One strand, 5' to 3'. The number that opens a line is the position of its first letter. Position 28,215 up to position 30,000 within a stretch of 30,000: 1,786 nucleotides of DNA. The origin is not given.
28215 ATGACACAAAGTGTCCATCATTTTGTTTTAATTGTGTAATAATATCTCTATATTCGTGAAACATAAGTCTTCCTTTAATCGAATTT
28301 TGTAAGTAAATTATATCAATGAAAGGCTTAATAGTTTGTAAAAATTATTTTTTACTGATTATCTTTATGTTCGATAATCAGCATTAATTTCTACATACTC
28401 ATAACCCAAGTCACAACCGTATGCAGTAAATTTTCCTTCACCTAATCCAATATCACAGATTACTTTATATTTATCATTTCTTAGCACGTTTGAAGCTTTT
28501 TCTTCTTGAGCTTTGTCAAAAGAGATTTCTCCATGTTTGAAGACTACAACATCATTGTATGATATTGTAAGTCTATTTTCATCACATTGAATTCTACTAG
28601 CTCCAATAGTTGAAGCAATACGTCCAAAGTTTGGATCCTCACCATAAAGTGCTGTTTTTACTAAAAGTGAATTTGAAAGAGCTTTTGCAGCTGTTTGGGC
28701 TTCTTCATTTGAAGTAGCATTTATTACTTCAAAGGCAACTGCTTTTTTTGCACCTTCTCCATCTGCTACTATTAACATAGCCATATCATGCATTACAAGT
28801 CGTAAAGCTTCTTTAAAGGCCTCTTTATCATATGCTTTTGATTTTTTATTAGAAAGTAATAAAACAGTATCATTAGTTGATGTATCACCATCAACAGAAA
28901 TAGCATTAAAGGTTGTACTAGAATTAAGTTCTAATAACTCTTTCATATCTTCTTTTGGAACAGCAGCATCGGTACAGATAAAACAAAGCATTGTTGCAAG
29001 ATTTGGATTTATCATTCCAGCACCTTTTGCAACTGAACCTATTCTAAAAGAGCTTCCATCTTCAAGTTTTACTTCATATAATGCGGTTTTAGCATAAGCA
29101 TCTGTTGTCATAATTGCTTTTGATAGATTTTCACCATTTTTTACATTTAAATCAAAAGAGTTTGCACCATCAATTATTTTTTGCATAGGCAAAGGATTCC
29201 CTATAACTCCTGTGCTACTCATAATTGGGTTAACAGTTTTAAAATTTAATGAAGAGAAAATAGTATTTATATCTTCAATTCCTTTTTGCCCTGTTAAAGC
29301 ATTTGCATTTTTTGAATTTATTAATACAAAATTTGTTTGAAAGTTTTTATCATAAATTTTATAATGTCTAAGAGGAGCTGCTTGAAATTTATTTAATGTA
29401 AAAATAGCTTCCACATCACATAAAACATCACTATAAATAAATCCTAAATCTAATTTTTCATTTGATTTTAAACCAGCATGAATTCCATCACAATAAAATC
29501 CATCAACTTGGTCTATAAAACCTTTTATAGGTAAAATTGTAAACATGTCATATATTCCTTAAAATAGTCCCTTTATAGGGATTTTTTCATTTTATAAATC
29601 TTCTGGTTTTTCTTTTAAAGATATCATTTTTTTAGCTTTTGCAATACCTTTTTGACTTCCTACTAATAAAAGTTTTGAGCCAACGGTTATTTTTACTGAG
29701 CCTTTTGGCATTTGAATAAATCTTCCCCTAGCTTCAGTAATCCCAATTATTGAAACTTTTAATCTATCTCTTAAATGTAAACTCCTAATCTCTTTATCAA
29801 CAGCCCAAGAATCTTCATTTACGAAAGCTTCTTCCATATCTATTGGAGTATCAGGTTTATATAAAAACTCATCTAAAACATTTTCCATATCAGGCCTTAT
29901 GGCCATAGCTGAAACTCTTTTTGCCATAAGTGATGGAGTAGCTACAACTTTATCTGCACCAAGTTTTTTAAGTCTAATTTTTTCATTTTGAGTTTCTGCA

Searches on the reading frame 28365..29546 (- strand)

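Call 10: search_protein_families(library=ncbifam, proteins=[window:28365-29546:-])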
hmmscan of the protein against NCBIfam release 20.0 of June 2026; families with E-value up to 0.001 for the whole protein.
window:28365-29546:- (393 aa): 2 families
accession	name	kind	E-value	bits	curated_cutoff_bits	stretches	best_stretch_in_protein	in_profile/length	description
NF003802.0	PRK05388.1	equivalog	3e-134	447.6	351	1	11-393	7-400/400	bifunctional glutamate N-acetyltransferase/amino-acid acetyltransferase ArgJ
TIGR00120.1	ArgJ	equivalog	2.4e-113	379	298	1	8-393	2-405/405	bifunctional ornithine acetyltransferase/N-acetylglutamate synthase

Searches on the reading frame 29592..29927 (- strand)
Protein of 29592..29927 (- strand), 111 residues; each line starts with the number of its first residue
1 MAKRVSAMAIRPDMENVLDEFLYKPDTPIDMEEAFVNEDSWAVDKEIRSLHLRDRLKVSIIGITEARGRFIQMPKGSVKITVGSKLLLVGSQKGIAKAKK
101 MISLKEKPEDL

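Call 10: search_protein_families(library=ncbifam, proteins=[window:29592-29927:-])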
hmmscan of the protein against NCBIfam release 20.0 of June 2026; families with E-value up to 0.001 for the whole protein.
window:29592-29927:- (111 aa): 2 families
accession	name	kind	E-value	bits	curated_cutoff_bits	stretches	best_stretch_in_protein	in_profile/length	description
NF003716.0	PRK05326.1-3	equivalog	0.00047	18.7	355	1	18-105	401-484/499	potassium/proton antiporter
NF003007.0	PRK03818.1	equivalog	0.00068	18.3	449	1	24-103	284-360/553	putative transporter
